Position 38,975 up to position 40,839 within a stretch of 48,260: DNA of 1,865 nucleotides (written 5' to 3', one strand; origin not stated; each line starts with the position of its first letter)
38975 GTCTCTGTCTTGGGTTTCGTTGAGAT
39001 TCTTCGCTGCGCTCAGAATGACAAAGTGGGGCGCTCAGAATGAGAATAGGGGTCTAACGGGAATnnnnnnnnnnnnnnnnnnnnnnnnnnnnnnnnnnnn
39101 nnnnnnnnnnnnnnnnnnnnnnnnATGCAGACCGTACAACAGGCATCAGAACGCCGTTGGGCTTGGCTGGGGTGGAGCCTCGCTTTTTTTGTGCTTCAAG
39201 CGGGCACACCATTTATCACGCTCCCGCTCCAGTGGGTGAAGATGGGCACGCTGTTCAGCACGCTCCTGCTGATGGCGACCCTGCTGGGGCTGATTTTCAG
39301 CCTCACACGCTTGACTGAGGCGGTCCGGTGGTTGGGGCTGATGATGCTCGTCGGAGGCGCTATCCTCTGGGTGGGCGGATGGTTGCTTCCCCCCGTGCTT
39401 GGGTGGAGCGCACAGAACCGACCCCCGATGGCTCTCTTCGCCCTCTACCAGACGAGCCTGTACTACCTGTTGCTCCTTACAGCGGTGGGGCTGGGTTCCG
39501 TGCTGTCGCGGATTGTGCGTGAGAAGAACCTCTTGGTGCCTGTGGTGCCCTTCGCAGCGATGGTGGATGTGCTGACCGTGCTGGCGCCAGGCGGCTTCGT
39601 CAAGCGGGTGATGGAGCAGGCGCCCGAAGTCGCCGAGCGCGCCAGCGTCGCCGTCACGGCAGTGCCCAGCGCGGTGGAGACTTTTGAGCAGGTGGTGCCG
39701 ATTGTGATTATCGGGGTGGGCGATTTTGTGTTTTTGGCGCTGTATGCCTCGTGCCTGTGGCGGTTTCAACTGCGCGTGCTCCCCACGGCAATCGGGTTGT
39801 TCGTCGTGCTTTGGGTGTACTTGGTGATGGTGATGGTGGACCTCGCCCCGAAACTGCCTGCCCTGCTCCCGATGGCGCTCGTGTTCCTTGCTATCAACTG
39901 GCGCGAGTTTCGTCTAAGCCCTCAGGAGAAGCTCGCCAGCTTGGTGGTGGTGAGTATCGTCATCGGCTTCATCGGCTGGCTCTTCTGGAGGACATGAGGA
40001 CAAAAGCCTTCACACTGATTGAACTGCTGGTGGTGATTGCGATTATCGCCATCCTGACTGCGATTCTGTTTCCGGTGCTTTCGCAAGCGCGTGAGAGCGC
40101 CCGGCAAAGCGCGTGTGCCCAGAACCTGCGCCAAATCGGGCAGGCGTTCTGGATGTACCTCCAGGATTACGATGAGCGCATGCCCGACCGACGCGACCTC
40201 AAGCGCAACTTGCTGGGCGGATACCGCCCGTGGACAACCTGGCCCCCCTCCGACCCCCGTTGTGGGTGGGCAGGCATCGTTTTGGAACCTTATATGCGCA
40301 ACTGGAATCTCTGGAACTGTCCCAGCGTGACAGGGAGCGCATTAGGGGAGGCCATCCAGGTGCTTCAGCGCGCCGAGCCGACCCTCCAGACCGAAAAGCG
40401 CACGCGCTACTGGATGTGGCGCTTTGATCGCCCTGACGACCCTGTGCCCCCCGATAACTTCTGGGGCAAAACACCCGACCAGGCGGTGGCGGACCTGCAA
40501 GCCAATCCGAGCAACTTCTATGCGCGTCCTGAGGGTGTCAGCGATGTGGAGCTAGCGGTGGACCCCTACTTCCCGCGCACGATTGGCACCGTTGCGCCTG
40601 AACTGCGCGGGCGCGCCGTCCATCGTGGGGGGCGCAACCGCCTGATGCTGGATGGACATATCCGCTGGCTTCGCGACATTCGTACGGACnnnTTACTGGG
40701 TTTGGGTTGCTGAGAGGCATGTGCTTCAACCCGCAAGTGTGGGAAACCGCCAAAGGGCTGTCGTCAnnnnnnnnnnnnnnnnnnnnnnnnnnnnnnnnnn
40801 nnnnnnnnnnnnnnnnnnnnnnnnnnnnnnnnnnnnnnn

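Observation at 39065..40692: Bacterial presenilin-like GxGD protease translationally coupled to a prepilin-type protein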

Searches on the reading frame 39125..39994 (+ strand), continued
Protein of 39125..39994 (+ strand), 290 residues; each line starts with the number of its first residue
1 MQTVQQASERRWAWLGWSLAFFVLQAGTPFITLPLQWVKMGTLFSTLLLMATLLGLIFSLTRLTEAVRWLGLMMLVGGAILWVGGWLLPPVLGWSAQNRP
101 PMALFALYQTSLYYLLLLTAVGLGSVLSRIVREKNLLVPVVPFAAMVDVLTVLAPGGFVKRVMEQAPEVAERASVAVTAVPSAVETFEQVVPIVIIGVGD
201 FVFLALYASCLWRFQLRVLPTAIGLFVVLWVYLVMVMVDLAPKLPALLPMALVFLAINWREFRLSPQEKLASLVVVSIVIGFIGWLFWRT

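Call 53: find_encoding_contigs(protein=P0368, flank=4000, max_places=1)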
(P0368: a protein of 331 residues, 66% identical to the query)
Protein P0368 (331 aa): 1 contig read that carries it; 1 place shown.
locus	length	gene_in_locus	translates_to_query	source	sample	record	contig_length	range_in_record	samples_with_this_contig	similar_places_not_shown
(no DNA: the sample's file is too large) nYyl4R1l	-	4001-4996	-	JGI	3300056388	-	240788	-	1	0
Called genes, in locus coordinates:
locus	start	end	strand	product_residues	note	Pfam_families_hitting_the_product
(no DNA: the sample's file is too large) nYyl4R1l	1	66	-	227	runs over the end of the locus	-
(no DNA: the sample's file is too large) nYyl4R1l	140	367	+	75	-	PF11146:DUF2905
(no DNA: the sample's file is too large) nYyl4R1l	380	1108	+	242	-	PF00702:Hydrolase, PF13419:HAD_2, PF13242:Hydrolase_like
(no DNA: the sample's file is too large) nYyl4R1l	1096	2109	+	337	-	PF02547:Queuosine_synth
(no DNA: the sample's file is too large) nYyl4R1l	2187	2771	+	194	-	PF12728:HTH_17, PF13411:MerR_1 (weak)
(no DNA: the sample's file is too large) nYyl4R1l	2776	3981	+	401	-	PF13439:Glyco_transf_4, PF13579:Glyco_trans_4_4, PF20706:GT4-conflict, PF00534:Glycos_transf_1, PF13692:Glyco_trans_1_4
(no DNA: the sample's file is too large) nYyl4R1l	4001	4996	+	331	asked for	-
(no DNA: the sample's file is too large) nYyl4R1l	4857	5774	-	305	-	PF00682:HMGL-like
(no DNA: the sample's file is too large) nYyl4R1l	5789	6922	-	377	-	PF07730:HisKA_3, PF02518:HATPase_c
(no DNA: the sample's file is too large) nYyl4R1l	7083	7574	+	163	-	-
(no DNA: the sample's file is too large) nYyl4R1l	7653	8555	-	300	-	PF00561:Abhydrolase_1, PF12146:Hydrolase_4, PF12697:Abhydrolase_6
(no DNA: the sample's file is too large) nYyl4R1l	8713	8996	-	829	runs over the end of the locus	PF01138:RNase_PH, PF03725:RNase_PH_C, PF03726:PNPase, PF01138:RNase_PH, PF00013:KH_1, PF00575:S1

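Call 54: find_encoding_contigs(protein=P0404, flank=4000, max_places=1)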
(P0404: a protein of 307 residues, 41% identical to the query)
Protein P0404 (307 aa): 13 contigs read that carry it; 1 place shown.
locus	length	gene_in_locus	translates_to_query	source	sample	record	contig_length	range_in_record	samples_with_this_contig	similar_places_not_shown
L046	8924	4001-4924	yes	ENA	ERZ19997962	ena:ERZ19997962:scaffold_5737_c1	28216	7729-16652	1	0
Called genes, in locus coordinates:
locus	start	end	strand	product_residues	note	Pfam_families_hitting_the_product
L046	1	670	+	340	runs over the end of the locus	PF13624:SurA_N_3 (faint), PF13145:Rotamase_2 (weak)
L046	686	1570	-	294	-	-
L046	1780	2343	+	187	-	PF00702:Hydrolase, PF13419:HAD_2, PF13242:Hydrolase_like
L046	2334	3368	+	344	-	PF02547:Queuosine_synth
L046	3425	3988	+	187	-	PF00376:MerR (weak), PF12728:HTH_17, PF13411:MerR_1 (weak)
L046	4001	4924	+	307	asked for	-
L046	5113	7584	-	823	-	PF00521:DNA_topoisoIV, PF03989:DNA_gyraseA_C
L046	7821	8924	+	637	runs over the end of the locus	PF00012:HSP70, PF06723:MreB_Mbl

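Call 67: predict_structure(alignment_id=A6)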
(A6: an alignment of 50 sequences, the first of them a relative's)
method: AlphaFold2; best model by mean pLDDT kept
length: 316 residues; sequences in the alignment: 50
mean_pLDDT: 89.6   pTM: 0.83
mean pLDDT of the five models: 89.6, 89.2, 87.8, 87.2, 86.3
residues with pLDDT >= 90: 235; 70-90: 42; 50-70: 33; < 50: 6
segments of 3 or more residues with pLDDT < 50: 292-295
pLDDT, mean of each block of 10 residues (from residue 1): 78 98 95 95 95 97 97 98 96 94 97 98 96 94 91 89 92 83 91 97 97 94 88 89 97 96 97 94 62 50 60 59
secondary structure, 60 per line:
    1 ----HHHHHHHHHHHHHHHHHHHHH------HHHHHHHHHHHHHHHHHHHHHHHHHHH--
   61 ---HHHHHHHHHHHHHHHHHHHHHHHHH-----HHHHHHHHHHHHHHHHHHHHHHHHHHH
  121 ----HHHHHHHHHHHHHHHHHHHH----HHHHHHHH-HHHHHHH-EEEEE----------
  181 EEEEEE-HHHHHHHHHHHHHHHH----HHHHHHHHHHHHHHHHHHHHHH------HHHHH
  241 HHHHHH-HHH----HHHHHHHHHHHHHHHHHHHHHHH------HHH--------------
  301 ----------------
elements in order: H5-25 H32-58 H64-88 H94-120 H125-144 H149-156 H158-164 E166-170 E181-186 H188-203 H208-229 H236-246 H255-277

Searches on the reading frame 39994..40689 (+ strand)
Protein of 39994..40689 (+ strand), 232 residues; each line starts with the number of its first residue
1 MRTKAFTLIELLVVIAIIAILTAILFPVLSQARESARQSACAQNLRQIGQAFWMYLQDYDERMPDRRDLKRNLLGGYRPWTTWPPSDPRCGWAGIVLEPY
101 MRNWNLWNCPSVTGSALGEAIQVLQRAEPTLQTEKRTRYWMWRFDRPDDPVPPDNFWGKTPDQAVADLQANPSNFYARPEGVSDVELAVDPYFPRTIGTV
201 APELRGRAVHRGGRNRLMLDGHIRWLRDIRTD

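Call 3: search_protein_families(library=pfam, proteins=[window:39994-40689:+], max_evalue=10)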
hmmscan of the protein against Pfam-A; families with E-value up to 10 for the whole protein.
window:39994-40689:+ (232 aa): 3 families
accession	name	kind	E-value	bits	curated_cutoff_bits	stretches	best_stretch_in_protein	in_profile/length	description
PF07963.17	N_methyl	-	5.3e-07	29.4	21.2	1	2-26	3-27/27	Prokaryotic N-terminal methylation motif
PF07596.16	SBP_bac_10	-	6.7e-07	30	23.3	1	31-70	2-40/268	Protein of unknown function (DUF1559)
PF06024.17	Orf78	-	0.27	12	29.4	1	5-37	62-94/101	Orf78 (ac78)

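Call 4: search_protein_families(library=ncbifam, proteins=[window:39994-40689:+], max_evalue=10)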
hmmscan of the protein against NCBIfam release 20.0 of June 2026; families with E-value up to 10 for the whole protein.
window:39994-40689:+ (232 aa): 18 families
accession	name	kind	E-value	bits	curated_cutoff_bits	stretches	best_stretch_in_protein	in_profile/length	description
NF040999.1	pilin_ComGC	equivalog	2.9e-08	33.8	75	1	4-69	2-66/84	competence type IV pilus major pilin ComGC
TIGR01710.1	typeII_sec_gspG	equivalog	9.9e-08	32.1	88.85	1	5-58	2-55/134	type II secretion system major pseudopilin GspG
TIGR02596.1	TIGR02596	subfamily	4.7e-07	30.1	70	1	6-46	1-41/196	Verru_Chthon cassette protein D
NF041775.1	typeIV_PilA_Myxo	equivalog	4.9e-07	29.9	400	1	2-51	9-58/214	type IV pilin protein PilA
TIGR02532.1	IV_pilin_GFxxxE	domain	2.4e-06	27.1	16.3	1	4-25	2-23/24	prepilin-type N-terminal cleavage/methylation domain-containing protein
NF041013.1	T4P_ComGE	equivalog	4e-06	26.8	49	1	4-40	4-40/83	competence type IV pilus minor pilin ComGE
NF007862.0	PRK10574.1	equivalog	5e-06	26.7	138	1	2-29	3-30/145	prepilin peptidase-dependent pilin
TIGR01708.2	typeII_sec_gspH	equivalog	3.4e-05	23.9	80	1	6-40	4-38/169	type II secretion system minor pseudopilin GspH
TIGR02599.1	TIGR02599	subfamily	0.00018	20.9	256.5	1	5-47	1-44/361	Verru_Chthon cassette protein C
NF040982.1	ComGD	equivalog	0.00027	21.4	70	1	4-37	2-35/139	competence type IV pilus minor pilin ComGD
TIGR01711.1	gspJ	equivalog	0.00054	19.8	64.85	1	5-58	2-56/192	type II secretion system minor pseudopilin GspJ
NF007800.0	PRK10506.1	equivalog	0.0025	17.7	158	1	3-47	8-52/163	prepilin peptidase-dependent protein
NF041002.1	pilin_ComGF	equivalog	0.0026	18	80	1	4-36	2-34/139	competence type IV pilus minor pilin ComGF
TIGR01707.1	gspI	equivalog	0.027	15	44.35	1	6-34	2-30/101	type II secretion system minor pseudopilin GspI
TIGR04294.2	pre_pil_HX9DG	domain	0.072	13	19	1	209-226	4-21/22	H-X9-DG-CTERM domain-containing protein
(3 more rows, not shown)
